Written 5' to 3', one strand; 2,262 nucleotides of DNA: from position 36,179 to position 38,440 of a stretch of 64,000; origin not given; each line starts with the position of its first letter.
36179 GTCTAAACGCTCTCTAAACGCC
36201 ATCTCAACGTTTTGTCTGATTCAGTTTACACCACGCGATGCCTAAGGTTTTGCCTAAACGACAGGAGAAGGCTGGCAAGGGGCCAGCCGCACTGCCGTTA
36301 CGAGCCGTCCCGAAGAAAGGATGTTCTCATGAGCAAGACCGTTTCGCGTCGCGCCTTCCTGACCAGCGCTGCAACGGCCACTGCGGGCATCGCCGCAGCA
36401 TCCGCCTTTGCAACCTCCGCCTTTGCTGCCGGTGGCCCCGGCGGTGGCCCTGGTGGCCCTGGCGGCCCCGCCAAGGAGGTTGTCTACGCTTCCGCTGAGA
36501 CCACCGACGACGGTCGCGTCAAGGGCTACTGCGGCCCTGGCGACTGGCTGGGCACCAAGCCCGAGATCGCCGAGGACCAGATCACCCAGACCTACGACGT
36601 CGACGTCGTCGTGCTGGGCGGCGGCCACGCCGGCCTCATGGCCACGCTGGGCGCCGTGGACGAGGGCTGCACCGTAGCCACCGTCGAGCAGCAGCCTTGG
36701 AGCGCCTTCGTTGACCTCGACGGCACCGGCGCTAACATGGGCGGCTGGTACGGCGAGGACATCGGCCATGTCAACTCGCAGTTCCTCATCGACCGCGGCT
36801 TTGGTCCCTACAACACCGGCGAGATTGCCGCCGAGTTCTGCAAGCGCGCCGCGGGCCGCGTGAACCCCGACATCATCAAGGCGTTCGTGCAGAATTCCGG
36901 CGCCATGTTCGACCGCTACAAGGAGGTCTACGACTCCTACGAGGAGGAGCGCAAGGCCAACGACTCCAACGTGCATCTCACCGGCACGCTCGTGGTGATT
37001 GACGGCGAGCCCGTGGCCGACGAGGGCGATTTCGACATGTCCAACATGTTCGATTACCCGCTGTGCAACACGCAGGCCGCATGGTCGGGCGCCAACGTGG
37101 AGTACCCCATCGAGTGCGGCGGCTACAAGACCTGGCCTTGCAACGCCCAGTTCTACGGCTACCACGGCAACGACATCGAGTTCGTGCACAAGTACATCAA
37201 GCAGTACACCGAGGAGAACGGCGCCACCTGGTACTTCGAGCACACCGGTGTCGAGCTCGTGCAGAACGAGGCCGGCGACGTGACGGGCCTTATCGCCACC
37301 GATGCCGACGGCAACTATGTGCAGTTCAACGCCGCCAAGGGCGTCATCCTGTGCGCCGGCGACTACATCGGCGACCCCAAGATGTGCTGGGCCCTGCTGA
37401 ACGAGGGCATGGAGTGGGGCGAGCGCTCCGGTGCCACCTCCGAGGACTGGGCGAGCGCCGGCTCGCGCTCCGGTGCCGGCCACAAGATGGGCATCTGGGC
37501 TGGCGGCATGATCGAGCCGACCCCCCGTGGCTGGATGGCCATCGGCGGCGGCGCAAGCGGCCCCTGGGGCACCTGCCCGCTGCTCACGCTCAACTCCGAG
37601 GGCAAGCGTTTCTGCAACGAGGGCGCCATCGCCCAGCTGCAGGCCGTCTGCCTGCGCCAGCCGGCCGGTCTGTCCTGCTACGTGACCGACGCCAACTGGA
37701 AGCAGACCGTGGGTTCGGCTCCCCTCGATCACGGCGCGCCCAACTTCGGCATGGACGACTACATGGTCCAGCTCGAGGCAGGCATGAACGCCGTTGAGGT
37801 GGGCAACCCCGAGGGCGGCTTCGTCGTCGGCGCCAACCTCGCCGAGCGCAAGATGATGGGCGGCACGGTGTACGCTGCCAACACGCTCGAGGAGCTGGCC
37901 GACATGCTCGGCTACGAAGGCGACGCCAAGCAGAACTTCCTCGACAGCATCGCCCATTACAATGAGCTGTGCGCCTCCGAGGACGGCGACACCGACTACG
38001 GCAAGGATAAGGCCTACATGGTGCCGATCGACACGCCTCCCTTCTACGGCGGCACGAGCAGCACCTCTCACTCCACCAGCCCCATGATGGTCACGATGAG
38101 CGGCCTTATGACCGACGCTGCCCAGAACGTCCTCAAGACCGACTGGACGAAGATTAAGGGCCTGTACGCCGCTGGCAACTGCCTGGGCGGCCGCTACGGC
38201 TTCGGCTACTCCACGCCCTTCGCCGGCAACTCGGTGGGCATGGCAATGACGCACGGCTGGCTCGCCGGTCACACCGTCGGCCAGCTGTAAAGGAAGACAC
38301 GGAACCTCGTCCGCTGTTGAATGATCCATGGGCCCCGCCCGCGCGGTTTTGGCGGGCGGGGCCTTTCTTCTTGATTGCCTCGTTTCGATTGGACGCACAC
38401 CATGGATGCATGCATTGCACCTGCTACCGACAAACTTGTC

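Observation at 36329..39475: Cluster-less HemN/HemW-like pseudo-radical-SAM gene coupled to a Gly/Pro-linker flavoreductase (module copy 1)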

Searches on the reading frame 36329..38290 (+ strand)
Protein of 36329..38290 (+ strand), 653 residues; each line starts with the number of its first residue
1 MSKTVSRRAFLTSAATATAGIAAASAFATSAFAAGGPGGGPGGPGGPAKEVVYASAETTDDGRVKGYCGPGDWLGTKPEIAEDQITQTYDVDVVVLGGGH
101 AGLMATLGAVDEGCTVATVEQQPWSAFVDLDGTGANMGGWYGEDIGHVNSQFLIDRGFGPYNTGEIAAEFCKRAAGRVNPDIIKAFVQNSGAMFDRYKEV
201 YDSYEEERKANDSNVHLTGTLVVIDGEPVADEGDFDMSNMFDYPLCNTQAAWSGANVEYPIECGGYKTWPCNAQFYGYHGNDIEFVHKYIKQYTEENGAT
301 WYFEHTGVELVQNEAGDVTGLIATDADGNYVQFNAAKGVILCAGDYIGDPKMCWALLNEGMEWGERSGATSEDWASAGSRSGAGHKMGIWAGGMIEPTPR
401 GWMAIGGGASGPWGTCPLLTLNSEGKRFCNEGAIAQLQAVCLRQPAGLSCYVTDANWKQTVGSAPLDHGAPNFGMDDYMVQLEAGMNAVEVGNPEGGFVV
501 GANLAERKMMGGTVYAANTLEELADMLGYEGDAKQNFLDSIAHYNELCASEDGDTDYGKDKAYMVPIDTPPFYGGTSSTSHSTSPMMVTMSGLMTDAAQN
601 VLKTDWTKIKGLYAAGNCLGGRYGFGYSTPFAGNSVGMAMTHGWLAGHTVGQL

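Call 3: search_protein_families(library=pfam, proteins=[window:36329-38290:+], max_evalue=1)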
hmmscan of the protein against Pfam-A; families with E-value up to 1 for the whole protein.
window:36329-38290:+ (653 aa): 7 families
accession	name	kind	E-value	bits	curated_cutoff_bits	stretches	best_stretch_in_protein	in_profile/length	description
PF00890.30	FAD_binding_2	-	1.7e-22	80.7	20.4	2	173-635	70-413/414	FAD binding domain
PF01266.30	DAO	-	2.2e-06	27.9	27.9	1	92-346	1-205/353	FAD dependent oxidoreductase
PF12831.13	FAD_oxidored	-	2.6e-05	24.1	27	1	92-124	1-33/416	FAD dependent oxidoreductase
PF03486.20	HI0933_like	-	0.0016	18.4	50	1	92-122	2-32/244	HI0933-like protein Rossmann domain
PF07992.20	Pyr_redox_2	-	0.0026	17.7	26.1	1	92-121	2-31/291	Pyridine nucleotide-disulphide oxidoreductase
PF01134.28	GIDA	-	0.19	11.2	22.1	1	92-120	1-29/391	Glucose inhibited division protein A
PF00070.33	Pyr_redox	-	0.26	12.3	22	0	93-124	2-33/82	Pyridine nucleotide-disulphide oxidoreductase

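Call 4: search_protein_families(library=ncbifam, proteins=[window:36329-38290:+], max_evalue=1)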
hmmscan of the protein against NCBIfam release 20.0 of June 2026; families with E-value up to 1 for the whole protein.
window:36329-38290:+ (653 aa): 58 families (the best 25 are shown)
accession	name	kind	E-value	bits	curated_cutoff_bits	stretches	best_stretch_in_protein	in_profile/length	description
NF053717.1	VnlPnlRedVprA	equivalog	1.2e-29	103.6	600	3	514-650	352-478/481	vinyl phenol reductase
NF005510.0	PRK07121.1-3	subfamily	4.3e-22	78.5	481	3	514-649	356-485/492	FAD-binding protein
TIGR01813.1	flavo_cyto_c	subfamily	8.1e-21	74.3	285.45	2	506-647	312-443/444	flavocytochrome c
NF009478.0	PRK12844.1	equivalog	2.2e-19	69.2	789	3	504-649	398-547/559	3-ketosteroid-delta-1-dehydrogenase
NF006130.0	PRK08274.1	equivalog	9.2e-18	64.3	369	2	512-649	320-457/467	FAD-dependent tricarballylate dehydrogenase TcuA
NF005882.1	PRK07843.1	equivalog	1.2e-17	63.6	788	3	503-648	396-545/547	3-oxosteroid 1-dehydrogenase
NF005511.0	PRK07121.1-4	equivalog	1.7e-17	63.1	466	3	513-619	407-511/553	FAD-binding protein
NF009473.0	PRK12835.1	subfamily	2.5e-16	59.2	837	2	500-649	413-565/585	FAD-binding protein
NF004789.0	PRK06134.1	subfamily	4e-16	58.7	747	3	551-651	475-568/581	FAD-dependent oxidoreductase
NF009476.0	PRK12839.1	equivalog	9.5e-16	57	940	3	551-650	473-564/572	FAD-dependent oxidoreductase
NF009474.0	PRK12837.1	equivalog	1.2e-15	57.3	675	2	506-647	364-505/513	FAD-binding protein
NF005508.0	PRK07121.1-1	equivalog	4e-15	55.3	537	3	518-621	364-462/497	FAD-binding protein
NF005512.0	PRK07121.1-5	subfamily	1.2e-12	47.2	812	2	509-649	356-485/489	FAD-binding protein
NF005064.0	PRK06481.1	equivalog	3.6e-12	45.7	542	2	512-648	373-497/506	flavocytochrome c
NF009477.0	PRK12843.1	equivalog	4.5e-12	45.2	758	3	514-647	428-565/578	FAD-dependent oxidoreductase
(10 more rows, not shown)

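Call 58: search_solved_structures(query=window:36329-38290:+, max_evalue=0.00001)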
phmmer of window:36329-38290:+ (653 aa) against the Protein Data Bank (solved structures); distinct sequences matched with E-value up to 0.00001: 19.
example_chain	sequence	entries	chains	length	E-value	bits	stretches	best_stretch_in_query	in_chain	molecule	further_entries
1lj1_A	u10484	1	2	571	2e-10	43.1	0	512-649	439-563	flavocytochrome c3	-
1jrx_A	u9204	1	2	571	2.6e-10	42.7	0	512-649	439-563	FLAVOCYTOCHROME C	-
1kss_A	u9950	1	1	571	3.8e-10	42.2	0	512-649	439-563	flavocytochrome c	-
1ksu_A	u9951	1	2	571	5.7e-10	41.6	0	512-649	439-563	flavocytochrome c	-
1m64_A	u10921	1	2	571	6.9e-10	41.3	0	512-649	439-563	flavocytochrome c3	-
2b7r_A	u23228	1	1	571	7.9e-10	41.2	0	512-649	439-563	Fumarate reductase flavoprotein subunit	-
1e39_A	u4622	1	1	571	8e-10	41.1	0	512-649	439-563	FUMARATE REDUCTASE FLAVOPROTEIN SUBUNIT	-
1qjd_A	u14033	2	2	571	8.6e-10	41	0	512-649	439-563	FLAVOCYTOCHROME C3 | Fumarate reductase flavoprotein subunit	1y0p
1p2h_A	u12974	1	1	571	8.6e-10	41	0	512-649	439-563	flavocytochrome c3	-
1p2e_A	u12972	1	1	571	8.7e-10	41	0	512-649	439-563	flavocytochrome c3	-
1jry_A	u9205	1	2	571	8.9e-10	41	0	512-649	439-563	FLAVOCYTOCHROME C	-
2b7s_A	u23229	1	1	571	8.9e-10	41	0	512-649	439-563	Fumarate reductase flavoprotein subunit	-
1jrz_A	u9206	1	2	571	1.1e-09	40.7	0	512-649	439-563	FLAVOCYTOCHROME C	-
1q9i_A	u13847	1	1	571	1.1e-09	40.7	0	512-649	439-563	flavocytochrome c3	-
6t85_A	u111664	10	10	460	1.3e-08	37.1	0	511-648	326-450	Urocanate reductase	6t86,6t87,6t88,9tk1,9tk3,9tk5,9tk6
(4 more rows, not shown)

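Call 71: find_homologous_proteins(query=window:36329-38290:+, max_evalue=1e-20)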
Query window:36329-38290:+ (653 aa): 526 proteins with E <= 1e-20 among 8000 candidates; the best 120 are listed.
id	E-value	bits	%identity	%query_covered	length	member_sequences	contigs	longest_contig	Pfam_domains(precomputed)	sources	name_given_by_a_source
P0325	0.0e+0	1501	98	100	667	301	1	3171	PF01266.31,PF00890.31,PF12831.14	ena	-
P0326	0.0e+0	1368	88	100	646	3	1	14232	PF00890.31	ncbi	-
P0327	0.0e+0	1356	88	100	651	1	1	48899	PF00890.31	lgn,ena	-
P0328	0.0e+0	1356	90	93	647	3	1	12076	PF00890.31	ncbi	-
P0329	0.0e+0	1328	90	92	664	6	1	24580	PF00890.31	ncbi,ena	-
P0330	0.0e+0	1318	86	100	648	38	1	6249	PF00890.31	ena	-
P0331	0.0e+0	1313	86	100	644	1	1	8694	PF00890.31,PF12831.14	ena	-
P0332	0.0e+0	1308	86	93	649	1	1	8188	PF01266.31,PF00890.31,PF12831.14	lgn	-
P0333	0.0e+0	1299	86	93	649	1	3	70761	PF01266.31,PF00890.31,PF12831.14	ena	-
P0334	0.0e+0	1292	84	93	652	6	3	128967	PF01266.31,PF00890.31,PF12831.14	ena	-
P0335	0.0e+0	1272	85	92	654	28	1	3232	PF01266.31,PF00890.31,PF12831.14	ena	-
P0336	0.0e+0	1263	83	93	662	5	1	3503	PF00890.31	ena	-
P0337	0.0e+0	1247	82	100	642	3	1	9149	PF00890.31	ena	-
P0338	0.0e+0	1215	83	91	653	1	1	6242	PF01266.31,PF00890.31,PF12831.14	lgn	-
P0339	0.0e+0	1165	82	91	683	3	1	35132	PF00890.31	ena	-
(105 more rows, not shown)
